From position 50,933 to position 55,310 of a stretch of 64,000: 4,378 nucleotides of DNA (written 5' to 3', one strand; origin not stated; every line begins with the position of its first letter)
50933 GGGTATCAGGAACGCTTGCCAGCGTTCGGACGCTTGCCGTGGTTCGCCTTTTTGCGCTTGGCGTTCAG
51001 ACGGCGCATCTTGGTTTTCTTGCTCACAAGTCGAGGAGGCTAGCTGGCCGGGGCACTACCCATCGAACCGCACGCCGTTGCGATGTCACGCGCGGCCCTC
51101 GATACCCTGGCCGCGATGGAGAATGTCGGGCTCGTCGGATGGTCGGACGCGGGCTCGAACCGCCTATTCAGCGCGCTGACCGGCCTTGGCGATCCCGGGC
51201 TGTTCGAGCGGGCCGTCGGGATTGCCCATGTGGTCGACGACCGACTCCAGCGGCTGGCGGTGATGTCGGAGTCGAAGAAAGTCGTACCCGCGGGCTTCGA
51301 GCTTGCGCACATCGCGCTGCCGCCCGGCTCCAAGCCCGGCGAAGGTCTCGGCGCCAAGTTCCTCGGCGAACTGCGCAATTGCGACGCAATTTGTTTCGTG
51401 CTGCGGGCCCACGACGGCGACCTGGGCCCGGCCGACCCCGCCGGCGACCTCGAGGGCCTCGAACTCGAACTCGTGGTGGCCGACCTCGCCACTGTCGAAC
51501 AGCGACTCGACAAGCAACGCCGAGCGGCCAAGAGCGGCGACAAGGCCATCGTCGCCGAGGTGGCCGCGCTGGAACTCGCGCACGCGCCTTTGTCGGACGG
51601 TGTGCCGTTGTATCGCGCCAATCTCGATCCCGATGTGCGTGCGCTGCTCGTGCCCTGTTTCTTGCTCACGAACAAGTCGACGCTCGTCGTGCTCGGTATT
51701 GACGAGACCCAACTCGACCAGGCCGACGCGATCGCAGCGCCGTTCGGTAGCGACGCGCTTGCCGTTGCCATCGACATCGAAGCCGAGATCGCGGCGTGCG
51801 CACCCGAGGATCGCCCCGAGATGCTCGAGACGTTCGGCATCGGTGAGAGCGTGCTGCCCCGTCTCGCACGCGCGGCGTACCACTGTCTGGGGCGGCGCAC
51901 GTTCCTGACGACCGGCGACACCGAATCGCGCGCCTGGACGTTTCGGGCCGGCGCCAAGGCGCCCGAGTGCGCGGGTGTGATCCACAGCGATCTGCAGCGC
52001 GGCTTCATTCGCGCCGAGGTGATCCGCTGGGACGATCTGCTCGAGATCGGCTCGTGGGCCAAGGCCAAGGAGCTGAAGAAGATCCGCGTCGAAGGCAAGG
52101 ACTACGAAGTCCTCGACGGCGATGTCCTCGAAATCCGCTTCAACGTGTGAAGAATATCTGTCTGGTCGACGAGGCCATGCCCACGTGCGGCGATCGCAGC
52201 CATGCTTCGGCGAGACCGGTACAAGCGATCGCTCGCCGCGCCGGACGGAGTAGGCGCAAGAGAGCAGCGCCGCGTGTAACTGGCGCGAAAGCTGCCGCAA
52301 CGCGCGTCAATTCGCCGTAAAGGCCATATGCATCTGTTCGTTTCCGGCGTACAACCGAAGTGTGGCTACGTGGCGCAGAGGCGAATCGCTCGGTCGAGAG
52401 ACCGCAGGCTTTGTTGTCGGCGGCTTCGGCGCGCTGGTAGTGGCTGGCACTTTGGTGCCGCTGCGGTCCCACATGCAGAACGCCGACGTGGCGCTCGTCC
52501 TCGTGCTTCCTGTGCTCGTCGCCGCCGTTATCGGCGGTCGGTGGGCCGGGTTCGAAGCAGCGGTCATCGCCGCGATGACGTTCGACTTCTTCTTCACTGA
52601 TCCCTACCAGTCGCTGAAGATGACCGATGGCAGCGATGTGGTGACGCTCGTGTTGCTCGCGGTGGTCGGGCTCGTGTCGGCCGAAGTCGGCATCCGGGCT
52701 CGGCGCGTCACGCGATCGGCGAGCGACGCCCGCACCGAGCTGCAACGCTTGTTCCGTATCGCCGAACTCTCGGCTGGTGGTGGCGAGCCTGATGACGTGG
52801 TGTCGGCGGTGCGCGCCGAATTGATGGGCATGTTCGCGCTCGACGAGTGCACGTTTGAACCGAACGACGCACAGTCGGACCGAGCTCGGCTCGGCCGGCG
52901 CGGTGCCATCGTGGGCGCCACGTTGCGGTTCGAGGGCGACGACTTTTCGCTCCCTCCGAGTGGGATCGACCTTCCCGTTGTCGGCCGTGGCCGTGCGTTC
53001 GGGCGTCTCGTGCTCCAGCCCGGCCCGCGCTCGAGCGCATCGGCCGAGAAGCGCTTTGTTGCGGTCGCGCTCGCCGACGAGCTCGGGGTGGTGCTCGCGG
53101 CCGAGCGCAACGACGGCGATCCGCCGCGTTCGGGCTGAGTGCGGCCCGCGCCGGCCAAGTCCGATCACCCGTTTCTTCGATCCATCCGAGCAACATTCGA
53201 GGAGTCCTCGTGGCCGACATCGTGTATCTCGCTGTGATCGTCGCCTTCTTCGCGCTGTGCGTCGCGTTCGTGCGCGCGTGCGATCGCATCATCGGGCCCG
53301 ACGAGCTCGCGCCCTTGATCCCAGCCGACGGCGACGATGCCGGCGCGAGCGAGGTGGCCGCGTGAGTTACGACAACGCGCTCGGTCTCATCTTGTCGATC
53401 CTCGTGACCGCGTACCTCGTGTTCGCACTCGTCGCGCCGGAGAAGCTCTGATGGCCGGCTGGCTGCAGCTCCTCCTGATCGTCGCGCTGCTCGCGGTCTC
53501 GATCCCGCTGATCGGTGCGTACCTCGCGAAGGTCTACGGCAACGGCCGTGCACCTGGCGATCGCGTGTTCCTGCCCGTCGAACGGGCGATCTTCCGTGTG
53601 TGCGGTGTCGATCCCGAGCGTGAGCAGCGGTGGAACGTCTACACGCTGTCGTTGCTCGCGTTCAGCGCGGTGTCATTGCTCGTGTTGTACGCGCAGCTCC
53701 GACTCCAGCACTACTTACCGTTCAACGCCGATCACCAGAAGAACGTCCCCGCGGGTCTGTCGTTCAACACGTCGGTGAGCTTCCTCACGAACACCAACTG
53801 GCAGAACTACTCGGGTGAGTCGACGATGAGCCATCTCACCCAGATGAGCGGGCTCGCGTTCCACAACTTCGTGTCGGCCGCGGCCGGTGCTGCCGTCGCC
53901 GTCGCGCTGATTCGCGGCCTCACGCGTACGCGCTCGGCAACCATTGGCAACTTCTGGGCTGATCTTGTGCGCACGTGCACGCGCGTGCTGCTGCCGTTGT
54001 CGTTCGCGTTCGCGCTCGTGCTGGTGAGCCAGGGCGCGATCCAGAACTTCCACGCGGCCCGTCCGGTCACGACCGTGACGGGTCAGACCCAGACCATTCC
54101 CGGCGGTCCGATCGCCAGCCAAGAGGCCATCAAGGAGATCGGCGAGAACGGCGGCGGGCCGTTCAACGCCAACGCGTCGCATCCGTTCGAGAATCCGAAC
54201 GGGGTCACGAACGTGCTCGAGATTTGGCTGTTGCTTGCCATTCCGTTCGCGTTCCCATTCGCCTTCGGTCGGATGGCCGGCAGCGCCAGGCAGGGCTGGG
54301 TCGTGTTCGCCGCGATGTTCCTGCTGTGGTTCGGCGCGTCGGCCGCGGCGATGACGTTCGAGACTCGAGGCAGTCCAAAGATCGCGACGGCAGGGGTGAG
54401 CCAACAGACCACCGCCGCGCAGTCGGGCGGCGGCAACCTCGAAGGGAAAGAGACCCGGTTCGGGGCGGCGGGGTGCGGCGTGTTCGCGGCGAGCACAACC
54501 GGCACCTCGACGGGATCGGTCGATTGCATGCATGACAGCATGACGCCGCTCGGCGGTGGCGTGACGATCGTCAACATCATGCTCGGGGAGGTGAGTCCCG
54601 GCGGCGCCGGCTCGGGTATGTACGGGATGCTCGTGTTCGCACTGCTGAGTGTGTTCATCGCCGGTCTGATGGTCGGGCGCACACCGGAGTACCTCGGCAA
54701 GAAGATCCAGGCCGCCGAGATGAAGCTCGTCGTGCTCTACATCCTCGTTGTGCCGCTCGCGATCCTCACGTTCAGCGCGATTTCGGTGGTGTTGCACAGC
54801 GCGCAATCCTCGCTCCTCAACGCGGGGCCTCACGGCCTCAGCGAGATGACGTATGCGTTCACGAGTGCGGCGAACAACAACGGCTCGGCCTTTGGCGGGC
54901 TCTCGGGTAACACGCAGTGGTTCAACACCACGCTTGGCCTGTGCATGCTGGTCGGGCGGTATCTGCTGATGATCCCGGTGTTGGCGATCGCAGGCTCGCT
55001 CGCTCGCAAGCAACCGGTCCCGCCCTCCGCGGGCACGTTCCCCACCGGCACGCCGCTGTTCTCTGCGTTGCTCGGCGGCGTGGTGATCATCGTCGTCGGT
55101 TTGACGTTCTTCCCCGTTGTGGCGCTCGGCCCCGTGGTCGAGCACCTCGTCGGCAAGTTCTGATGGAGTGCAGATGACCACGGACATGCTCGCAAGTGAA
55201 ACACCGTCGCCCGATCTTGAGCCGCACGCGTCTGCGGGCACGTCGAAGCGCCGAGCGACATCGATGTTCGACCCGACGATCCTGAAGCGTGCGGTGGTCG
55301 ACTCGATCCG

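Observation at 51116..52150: YchF paralog with degenerate nucleotide-binding motifs (a candidate pseudo-GTPase)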

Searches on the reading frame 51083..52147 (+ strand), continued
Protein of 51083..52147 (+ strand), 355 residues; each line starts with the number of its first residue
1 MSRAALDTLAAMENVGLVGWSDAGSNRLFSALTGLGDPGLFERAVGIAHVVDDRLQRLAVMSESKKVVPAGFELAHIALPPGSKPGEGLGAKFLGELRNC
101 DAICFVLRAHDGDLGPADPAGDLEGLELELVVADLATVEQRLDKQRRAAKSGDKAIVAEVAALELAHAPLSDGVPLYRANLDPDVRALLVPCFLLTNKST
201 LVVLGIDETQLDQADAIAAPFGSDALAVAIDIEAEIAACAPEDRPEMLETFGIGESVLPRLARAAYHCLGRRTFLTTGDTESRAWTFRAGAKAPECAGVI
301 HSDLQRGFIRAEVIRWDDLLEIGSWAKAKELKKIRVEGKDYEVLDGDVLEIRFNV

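Call 46: fold_search(model_id=the predicted structure, library=pdb)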
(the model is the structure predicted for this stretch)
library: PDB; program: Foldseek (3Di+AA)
matches with E <= 10: 451; with E <= 0.001: 16
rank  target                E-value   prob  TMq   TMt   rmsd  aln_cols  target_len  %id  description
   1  2dby                  3.9e-32  1.00  0.84  0.81   3.8       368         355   38  Crystal structure of the GTP-binding protein YchF in complexed with GDP (released 2006-06-16)
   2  8kie_y                2.0e-31  1.00  0.87  0.83   4.5       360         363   36  Structure of YchF with 50S ribosomal subunit (local map) (released 2024-08-28)
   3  1jal_B                4.9e-31  1.00  0.84  0.86   3.5       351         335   36  YCHF PROTEIN (HI0393) (released 2003-03-25)
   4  2dwq_A                2.0e-30  1.00  0.83  0.80   4.6       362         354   40  Thermus thermophilus YchF GTP-binding protein (released 2007-02-16)
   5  1jal_A                1.2e-29  1.00  0.83  0.82   4.0       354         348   36  YCHF PROTEIN (HI0393) (released 2003-03-25)
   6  5ee1                  6.8e-29  1.00  0.86  0.82   3.8       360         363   30  Crystal structure of OsYchF1 at pH 7.85 (released 2016-02-24)
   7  5ee0                  1.2e-28  1.00  0.84  0.79   4.2       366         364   29  Crystal structure of OsYchF1 at pH 6.5 (released 2016-02-24)
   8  2dwq_B                1.7e-28  1.00  0.82  0.83   3.6       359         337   38  Thermus thermophilus YchF GTP-binding protein (released 2007-02-16)
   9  7y9i                  2.1e-28  1.00  0.80  0.76   4.5       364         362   29  Complex structure of AtYchF1 with ppGpp (released 2023-07-12)
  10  5ee3_B                9.6e-28  1.00  0.84  0.80   4.2       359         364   30  COMPLEX STRUCTURE OF OSYCHF1 WITH AMP-PNP (released 2016-02-24)
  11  5ee3_A                3.5e-27  1.00  0.85  0.83   3.6       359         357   29  COMPLEX STRUCTURE OF OSYCHF1 WITH AMP-PNP (released 2016-02-24)
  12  5ee9_B                9.5e-27  1.00  0.85  0.82   3.9       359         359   30  Complex structure of OSYCHF1 with GMP-PNP (released 2016-02-24)
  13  1ni3                  1.1e-25  1.00  0.84  0.77   4.5       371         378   26  Structure of the Schizosaccharomyces pombe YchF GTPase (released 2003-01-07)
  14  5ee9_A                1.1e-25  1.00  0.85  0.82   3.7       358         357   29  Complex structure of OSYCHF1 with GMP-PNP (released 2016-02-24)
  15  2ohf                  1.0e-21  1.00  0.78  0.82   3.7       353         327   27  Crystal structure of human OLA1 in complex with AMPPCP (released 2007-04-24)
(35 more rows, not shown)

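Call 59: list_cluster_members(proteins=[P0001, P0033, L011:10001-11014:+])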
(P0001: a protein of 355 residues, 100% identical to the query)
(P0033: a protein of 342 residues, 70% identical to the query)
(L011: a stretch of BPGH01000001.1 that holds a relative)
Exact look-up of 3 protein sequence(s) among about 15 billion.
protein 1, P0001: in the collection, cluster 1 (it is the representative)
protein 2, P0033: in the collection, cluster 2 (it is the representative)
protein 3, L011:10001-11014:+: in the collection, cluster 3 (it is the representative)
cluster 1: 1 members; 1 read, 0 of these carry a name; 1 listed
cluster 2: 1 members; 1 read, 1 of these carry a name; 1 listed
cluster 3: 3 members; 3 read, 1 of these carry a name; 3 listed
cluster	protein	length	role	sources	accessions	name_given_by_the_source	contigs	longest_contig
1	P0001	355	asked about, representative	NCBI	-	-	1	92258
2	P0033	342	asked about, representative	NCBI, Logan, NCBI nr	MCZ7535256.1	MAG: YchF family ATPase [Acidimicrobiia bacterium] | YchF family ATPase [Acidimicrobiia bacterium]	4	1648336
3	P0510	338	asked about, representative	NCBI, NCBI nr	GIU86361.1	MAG: ribosome-binding ATPase YchF [Acidimicrobiia bacterium]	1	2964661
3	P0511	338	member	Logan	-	-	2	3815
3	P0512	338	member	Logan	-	-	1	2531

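Call 61: search_protein_families(library=ncbifam, proteins=[window:51116-52147:+, P0033, P0114, P0122, P0283, P0385], max_evalue=1e-20)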
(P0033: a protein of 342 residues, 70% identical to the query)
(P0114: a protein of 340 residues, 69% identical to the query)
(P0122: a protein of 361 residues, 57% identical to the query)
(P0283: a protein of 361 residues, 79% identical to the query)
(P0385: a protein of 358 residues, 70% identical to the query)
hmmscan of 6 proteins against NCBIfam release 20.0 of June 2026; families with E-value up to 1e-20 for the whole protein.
window:51116-52147:+ (344 aa): 1 family
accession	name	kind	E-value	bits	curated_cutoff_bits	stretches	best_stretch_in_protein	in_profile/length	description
TIGR00092.1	TIGR00092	equivalog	3.1e-68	230.6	279.2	1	3-344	4-368/368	redox-regulated ATPase YchF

P0033 (342 aa): 1 family
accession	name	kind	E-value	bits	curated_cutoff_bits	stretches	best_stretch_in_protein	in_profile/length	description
TIGR00092.1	TIGR00092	equivalog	3.7e-72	243.5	279.2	1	4-342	5-368/368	redox-regulated ATPase YchF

P0114 (340 aa): 1 family
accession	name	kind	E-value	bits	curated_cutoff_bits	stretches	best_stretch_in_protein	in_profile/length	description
TIGR00092.1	TIGR00092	equivalog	2.6e-78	263.7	279.2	1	4-340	5-368/368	redox-regulated ATPase YchF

P0122 (361 aa): 2 families
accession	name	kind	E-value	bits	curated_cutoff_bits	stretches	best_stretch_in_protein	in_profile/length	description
TIGR00092.1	TIGR00092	equivalog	9.1e-109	363.9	279.2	1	4-361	5-368/368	redox-regulated ATPase YchF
NF007171.0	PRK09602.1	subfamily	8e-27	94.1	387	1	4-157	5-176/397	YchF-related putative GTPase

P0283 (361 aa): 2 families
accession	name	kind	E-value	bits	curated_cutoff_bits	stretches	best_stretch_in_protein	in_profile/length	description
TIGR00092.1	TIGR00092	equivalog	4.6e-113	378.1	279.2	1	3-361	4-368/368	redox-regulated ATPase YchF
NF007171.0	PRK09602.1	subfamily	2.4e-28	99.1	387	1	3-152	4-166/397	YchF-related putative GTPase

P0385 (358 aa): 2 families
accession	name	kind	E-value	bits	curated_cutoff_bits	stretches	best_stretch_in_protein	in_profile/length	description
TIGR00092.1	TIGR00092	equivalog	1.8e-111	372.8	279.2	1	3-358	4-368/368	redox-regulated ATPase YchF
NF007171.0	PRK09602.1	subfamily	1.3e-25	90.1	387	1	3-220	4-242/397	YchF-related putative GTPase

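Call 62: search_protein_families(library=pfam, proteins=[window:51116-52147:+, P0033, P0114, P0122, P0283, P0385], max_evalue=0.01)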
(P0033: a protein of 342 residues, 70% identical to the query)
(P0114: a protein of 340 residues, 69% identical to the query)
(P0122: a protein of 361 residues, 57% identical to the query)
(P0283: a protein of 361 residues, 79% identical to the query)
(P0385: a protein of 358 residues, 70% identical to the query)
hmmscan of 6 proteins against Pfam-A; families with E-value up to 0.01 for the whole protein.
window:51116-52147:+ (344 aa): 1 family
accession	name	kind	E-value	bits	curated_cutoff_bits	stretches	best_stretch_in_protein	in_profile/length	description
PF06071.19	YchF-GTPase_C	-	3.9e-33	113.8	27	1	262-343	3-84/84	Protein of unknown function (DUF933)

P0033 (342 aa): 2 families
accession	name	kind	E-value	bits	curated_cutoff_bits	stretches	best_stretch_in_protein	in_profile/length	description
PF06071.19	YchF-GTPase_C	-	2.9e-33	114.3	27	1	260-341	3-84/84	Protein of unknown function (DUF933)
PF02824.27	TGS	-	0.0056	17.1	22.2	0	273-338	12-58/60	TGS domain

P0114 (340 aa): 1 family
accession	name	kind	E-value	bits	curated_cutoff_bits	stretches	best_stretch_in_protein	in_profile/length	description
PF06071.19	YchF-GTPase_C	-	6e-35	119.7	27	1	258-339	3-84/84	Protein of unknown function (DUF933)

P0122 (361 aa): 3 families
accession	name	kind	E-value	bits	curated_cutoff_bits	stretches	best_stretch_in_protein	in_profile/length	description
PF06071.19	YchF-GTPase_C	-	2e-34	118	27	1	279-360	3-84/84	Protein of unknown function (DUF933)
PF01926.29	MMR_HSR1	-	9.2e-19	68.1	21.9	1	4-105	2-85/113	50S ribosome-binding GTPase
PF02421.24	FeoB_N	-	1e-06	28.8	27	1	5-48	4-47/156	Ferrous iron transport protein B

P0283 (361 aa): 3 families
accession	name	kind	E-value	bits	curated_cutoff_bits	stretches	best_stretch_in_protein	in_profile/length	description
PF06071.19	YchF-GTPase_C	-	3.3e-34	117.3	27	1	277-360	1-84/84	Protein of unknown function (DUF933)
PF01926.29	MMR_HSR1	-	1.3e-19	70.8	21.9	1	4-109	2-86/113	50S ribosome-binding GTPase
PF02421.24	FeoB_N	-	1.2e-06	28.6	27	1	5-48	4-47/156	Ferrous iron transport protein B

P0385 (358 aa): 3 families
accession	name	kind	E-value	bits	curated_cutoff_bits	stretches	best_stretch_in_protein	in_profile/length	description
PF06071.19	YchF-GTPase_C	-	2.2e-34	117.8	27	1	274-357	1-84/84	Protein of unknown function (DUF933)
PF01926.29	MMR_HSR1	-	2.4e-18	66.7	21.9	1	4-106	2-85/113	50S ribosome-binding GTPase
PF02421.24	FeoB_N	-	0.00032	20.7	27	1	5-48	4-47/156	Ferrous iron transport protein B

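Call 65: find_encoding_contigs(protein=P0016, flank=7000, max_places=1)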
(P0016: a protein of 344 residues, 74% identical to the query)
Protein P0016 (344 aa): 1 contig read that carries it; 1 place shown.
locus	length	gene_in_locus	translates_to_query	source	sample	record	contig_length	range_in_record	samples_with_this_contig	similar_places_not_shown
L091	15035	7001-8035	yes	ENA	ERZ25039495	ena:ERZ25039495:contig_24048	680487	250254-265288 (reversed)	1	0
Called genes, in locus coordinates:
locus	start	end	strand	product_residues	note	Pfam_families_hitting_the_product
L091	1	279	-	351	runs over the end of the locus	PF04909:Amidohydro_2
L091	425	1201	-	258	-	PF00106:adh_short, PF08659:KR, PF23441:SDR (faint), PF13561:adh_short_C2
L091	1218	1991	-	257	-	PF00106:adh_short, PF08659:KR, PF13561:adh_short_C2, PF23441:SDR (weak)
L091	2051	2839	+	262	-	PF13622:4HBT_3, PF20789:4HBT_3C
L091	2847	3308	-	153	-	-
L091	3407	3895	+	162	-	PF02082:Rrf2, PF12840:HTH_20 (faint)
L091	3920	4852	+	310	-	PF01073:3Beta_HSD, PF01370:Epimerase, PF05368:NmrA, PF13460:NAD_binding_10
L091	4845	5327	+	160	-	-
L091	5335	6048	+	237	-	PF00005:ABC_tran, PF13401:AAA_22 (faint), PF13304:AAA_21 (faint)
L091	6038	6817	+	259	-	PF03649:UPF0014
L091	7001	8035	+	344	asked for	PF06071:YchF-GTPase_C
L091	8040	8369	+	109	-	PF02643:DUF192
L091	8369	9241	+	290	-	PF00590:TP_methylase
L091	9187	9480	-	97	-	PF04014:MazE_antitoxin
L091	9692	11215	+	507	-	PF00133:tRNA-synt_1, PF01406:tRNA-synt_1e (faint), PF09334:tRNA-synt_1g, PF00133:tRNA-synt_1 (weak), PF19303:Anticodon_3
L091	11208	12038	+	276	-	PF01026:TatD_DNase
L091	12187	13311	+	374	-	PF06737:Transglycosylas (weak)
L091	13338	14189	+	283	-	PF00398:RrnaAD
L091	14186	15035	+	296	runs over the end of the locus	PF00288:GHMP_kinases_N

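Call 66: find_encoding_contigs(protein=P0012, flank=7000, max_places=1)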
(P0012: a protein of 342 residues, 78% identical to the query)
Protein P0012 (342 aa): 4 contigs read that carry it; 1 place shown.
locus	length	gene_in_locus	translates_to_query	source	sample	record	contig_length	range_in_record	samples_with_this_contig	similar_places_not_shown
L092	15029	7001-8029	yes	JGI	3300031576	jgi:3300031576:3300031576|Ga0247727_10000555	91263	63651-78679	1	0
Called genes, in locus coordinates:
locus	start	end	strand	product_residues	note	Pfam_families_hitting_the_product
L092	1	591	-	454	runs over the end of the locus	PF03007:WS_DGAT_cat, PF06974:WS_DGAT_C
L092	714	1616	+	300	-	PF00561:Abhydrolase_1, PF12146:Hydrolase_4, PF12697:Abhydrolase_6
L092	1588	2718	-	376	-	-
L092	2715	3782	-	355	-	PF04909:Amidohydro_2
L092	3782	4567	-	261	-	PF23441:SDR (weak), PF00106:adh_short, PF08659:KR, PF13561:adh_short_C2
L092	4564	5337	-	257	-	PF00106:adh_short, PF08659:KR, PF13561:adh_short_C2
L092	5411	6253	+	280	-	PF13622:4HBT_3, PF20789:4HBT_3C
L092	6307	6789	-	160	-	-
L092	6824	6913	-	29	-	-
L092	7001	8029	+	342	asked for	PF06071:YchF-GTPase_C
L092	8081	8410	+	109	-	PF02643:DUF192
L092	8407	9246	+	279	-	PF00590:TP_methylase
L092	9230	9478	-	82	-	PF04014:MazE_antitoxin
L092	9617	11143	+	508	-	PF00133:tRNA-synt_1, PF01406:tRNA-synt_1e, PF09334:tRNA-synt_1g, PF00133:tRNA-synt_1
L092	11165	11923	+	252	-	PF01026:TatD_DNase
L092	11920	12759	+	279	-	PF00398:RrnaAD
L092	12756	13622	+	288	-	PF00288:GHMP_kinases_N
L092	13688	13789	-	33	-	-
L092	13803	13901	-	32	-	-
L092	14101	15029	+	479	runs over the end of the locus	PF00483:NTP_transferase, PF01128:IspD, PF12804:NTP_transf_3, PF25084:LbH_EIF2B (weak), PF25087:GMPPB_C (weak), PF00132:Hexapep, PF14602:Hexapep_2 (weak)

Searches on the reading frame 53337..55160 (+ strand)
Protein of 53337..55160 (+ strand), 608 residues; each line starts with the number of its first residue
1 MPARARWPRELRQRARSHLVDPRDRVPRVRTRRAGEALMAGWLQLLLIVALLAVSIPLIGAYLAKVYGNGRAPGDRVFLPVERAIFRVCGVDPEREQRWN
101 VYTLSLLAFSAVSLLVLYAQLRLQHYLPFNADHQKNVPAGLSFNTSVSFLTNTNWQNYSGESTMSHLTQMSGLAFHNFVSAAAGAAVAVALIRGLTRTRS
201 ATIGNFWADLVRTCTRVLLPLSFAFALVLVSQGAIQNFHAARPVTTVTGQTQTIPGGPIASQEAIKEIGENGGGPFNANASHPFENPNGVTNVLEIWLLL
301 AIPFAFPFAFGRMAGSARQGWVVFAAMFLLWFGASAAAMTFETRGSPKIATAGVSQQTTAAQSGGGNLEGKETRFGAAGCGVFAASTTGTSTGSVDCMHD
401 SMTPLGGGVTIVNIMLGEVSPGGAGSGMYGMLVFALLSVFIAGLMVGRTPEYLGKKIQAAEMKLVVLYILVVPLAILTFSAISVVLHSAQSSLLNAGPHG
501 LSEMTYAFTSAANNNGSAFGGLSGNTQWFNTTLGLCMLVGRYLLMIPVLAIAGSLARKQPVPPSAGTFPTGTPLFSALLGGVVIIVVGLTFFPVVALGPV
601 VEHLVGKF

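Call 16: search_protein_families(library=pfam, proteins=[window:53337-55160:+], max_evalue=0.001)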
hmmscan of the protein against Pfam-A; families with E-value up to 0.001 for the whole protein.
window:53337-55160:+ (608 aa): 1 family
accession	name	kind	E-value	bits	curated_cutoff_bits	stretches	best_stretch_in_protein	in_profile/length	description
PF03814.21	KdpA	-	5.8e-231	767.9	22.6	1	47-604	2-548/548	Potassium-transporting ATPase A subunit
